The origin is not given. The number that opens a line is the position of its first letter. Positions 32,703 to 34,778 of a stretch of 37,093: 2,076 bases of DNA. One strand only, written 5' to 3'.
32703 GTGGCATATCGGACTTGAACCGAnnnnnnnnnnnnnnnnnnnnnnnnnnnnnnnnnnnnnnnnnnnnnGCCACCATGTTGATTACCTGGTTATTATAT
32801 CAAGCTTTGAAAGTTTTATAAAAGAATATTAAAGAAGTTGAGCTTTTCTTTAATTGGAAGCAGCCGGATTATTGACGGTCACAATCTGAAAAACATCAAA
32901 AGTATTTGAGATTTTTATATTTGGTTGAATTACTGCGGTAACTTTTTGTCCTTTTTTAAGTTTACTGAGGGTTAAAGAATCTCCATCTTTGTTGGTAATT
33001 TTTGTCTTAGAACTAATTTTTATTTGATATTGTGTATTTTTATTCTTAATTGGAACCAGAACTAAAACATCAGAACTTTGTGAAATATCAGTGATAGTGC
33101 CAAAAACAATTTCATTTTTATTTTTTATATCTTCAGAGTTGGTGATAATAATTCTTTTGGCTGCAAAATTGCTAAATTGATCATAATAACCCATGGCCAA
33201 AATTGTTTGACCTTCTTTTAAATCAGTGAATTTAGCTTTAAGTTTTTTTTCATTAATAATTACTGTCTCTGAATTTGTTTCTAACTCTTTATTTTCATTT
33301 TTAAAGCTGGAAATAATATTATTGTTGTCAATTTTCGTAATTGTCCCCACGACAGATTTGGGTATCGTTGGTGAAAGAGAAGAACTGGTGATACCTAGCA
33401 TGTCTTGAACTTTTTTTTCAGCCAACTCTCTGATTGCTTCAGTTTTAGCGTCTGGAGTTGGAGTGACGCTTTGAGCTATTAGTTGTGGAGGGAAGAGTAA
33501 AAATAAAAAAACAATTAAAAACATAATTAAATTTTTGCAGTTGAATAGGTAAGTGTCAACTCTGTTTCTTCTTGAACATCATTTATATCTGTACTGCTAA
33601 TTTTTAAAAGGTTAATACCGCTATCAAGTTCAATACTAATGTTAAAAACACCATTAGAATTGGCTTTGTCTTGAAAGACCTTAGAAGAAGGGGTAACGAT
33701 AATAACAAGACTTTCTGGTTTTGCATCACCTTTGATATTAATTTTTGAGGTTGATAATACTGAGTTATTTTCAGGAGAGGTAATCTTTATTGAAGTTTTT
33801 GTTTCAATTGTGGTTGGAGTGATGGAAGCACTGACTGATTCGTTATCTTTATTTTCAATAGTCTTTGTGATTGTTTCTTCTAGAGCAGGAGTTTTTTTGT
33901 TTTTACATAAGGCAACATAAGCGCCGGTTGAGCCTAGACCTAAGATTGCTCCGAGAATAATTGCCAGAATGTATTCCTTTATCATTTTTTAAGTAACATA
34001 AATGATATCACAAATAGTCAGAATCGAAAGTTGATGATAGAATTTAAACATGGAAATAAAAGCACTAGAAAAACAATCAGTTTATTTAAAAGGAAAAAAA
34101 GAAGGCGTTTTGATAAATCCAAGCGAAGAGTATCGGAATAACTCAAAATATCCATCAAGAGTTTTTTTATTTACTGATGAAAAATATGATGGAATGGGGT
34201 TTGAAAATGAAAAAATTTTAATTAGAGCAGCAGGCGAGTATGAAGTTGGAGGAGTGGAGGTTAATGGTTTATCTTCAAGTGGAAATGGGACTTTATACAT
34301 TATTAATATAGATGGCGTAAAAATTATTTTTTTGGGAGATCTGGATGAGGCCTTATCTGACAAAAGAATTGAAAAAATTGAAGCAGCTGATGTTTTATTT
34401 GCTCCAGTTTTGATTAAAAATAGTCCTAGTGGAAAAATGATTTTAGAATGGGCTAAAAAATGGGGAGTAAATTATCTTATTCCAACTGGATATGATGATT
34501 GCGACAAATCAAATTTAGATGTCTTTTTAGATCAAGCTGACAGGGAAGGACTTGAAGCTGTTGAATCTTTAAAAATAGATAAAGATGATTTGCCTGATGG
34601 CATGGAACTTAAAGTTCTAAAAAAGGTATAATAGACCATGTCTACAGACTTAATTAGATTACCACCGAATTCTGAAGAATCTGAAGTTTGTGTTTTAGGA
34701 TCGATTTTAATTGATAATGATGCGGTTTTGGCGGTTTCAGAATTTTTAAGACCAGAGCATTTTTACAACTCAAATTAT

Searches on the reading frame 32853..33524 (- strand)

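Call 59: search_protein_families(library=pfam, proteins=[window:32853-33524:-], max_evalue=0.001)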
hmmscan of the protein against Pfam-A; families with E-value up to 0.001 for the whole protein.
window:32853-33524:- (224 aa): 1 family
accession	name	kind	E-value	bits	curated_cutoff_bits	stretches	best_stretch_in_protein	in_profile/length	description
PF18914.6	DUF5666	-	1.4e-05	25.7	27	0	60-125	2-59/60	Domain of unknown function (DUF5666)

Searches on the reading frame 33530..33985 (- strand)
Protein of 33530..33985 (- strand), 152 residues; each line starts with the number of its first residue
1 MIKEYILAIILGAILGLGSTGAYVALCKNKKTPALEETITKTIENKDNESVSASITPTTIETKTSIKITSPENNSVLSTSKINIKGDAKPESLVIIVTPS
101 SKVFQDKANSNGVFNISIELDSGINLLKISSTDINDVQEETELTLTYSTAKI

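Call 59: search_protein_families(library=pfam, proteins=[window:33530-33985:-], max_evalue=0.001)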
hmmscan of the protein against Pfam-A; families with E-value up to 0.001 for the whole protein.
window:33530-33985:- (152 aa): 1 family
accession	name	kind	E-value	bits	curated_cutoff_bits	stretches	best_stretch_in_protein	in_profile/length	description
PF09136.16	Glucodextran_B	-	0.00029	21.1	27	1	66-143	3-77/83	Glucodextranase, domain B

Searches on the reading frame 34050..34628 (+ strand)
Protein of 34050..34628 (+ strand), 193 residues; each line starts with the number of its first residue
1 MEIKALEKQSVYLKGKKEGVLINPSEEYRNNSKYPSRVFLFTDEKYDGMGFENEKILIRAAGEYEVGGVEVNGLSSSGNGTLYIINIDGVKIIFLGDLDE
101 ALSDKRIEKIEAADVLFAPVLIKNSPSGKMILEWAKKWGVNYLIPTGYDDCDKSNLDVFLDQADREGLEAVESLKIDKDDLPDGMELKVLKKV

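Call 59: search_protein_families(library=pfam, proteins=[window:34050-34628:+], max_evalue=0.001)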
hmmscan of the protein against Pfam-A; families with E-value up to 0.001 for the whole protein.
window:34050-34628:+ (193 aa): 1 family
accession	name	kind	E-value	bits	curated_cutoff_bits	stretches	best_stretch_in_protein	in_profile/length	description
PF13483.12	Lactamase_B_3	-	1.1e-09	39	24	1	3-136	2-149/160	Beta-lactamase superfamily domain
